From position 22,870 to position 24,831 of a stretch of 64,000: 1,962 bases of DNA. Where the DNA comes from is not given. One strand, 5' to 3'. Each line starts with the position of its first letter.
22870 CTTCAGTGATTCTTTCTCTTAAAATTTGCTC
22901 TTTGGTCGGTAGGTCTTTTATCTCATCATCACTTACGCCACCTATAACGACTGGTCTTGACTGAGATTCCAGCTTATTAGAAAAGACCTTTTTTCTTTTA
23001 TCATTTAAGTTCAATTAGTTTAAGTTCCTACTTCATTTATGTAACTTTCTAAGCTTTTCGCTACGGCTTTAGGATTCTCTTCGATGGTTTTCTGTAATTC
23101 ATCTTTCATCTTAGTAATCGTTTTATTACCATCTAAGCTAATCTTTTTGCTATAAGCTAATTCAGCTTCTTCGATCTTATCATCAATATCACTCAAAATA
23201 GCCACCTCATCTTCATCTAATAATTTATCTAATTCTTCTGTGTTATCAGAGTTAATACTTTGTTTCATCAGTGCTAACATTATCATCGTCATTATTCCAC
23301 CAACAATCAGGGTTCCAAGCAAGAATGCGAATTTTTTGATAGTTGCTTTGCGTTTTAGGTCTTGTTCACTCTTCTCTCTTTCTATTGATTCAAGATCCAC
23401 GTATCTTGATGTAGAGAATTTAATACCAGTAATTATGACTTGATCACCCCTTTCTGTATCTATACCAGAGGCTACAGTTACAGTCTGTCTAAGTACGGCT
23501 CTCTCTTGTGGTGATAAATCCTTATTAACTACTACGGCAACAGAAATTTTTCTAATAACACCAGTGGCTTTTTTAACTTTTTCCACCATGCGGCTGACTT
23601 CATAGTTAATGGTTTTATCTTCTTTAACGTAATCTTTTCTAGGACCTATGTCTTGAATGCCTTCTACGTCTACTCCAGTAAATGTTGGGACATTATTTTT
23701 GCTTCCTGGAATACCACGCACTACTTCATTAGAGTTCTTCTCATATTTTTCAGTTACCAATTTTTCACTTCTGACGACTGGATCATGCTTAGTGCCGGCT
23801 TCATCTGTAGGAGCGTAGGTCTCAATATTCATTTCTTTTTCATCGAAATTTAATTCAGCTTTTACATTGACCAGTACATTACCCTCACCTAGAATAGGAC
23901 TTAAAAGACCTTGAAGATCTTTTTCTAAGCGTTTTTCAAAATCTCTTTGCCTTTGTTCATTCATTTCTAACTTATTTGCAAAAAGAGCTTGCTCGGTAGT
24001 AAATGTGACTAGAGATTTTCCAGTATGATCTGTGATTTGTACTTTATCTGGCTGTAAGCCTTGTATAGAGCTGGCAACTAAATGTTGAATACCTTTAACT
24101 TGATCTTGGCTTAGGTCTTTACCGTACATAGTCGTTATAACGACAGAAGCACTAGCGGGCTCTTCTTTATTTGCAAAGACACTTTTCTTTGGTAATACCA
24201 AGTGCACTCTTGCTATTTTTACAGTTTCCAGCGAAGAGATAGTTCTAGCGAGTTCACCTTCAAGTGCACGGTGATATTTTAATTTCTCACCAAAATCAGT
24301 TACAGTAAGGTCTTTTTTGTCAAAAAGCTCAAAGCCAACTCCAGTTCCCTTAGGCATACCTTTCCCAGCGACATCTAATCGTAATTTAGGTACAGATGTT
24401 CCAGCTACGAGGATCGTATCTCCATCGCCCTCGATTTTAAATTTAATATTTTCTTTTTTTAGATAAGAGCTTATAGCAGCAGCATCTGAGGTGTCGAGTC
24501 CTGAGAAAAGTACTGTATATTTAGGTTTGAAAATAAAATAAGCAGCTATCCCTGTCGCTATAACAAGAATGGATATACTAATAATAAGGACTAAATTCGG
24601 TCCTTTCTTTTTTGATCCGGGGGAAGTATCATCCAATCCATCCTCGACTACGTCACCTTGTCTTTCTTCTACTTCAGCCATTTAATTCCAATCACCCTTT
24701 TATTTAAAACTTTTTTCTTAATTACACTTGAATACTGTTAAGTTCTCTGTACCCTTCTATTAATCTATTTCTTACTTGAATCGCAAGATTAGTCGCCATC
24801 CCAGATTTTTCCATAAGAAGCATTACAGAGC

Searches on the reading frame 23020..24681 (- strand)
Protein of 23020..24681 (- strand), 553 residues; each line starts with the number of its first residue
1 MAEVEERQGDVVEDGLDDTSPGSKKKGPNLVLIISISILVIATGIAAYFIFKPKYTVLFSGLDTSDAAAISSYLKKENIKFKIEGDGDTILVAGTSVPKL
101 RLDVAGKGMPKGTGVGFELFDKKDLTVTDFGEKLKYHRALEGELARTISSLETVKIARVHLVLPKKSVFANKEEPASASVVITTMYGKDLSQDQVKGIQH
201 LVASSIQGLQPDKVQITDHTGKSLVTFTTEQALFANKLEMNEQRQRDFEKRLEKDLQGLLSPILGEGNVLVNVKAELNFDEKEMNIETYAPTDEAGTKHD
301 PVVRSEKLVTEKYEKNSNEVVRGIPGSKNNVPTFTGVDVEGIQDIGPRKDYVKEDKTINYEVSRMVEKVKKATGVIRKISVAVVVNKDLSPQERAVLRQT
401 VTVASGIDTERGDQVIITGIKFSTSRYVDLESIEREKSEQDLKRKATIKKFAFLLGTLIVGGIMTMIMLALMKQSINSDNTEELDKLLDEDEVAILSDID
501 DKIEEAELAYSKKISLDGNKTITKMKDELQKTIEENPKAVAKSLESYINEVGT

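Call 18: search_protein_families(library=ncbifam, proteins=[window:23020-24681:-], max_evalue=1e-20)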
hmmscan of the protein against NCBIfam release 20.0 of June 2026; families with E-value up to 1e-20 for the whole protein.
window:23020-24681:- (553 aa): 1 family
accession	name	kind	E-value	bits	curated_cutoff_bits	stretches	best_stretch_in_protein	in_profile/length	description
TIGR00206.1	fliF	equivalog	1.1e-86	292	129.75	1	28-550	23-553/555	flagellar basal-body MS-ring/collar protein FliF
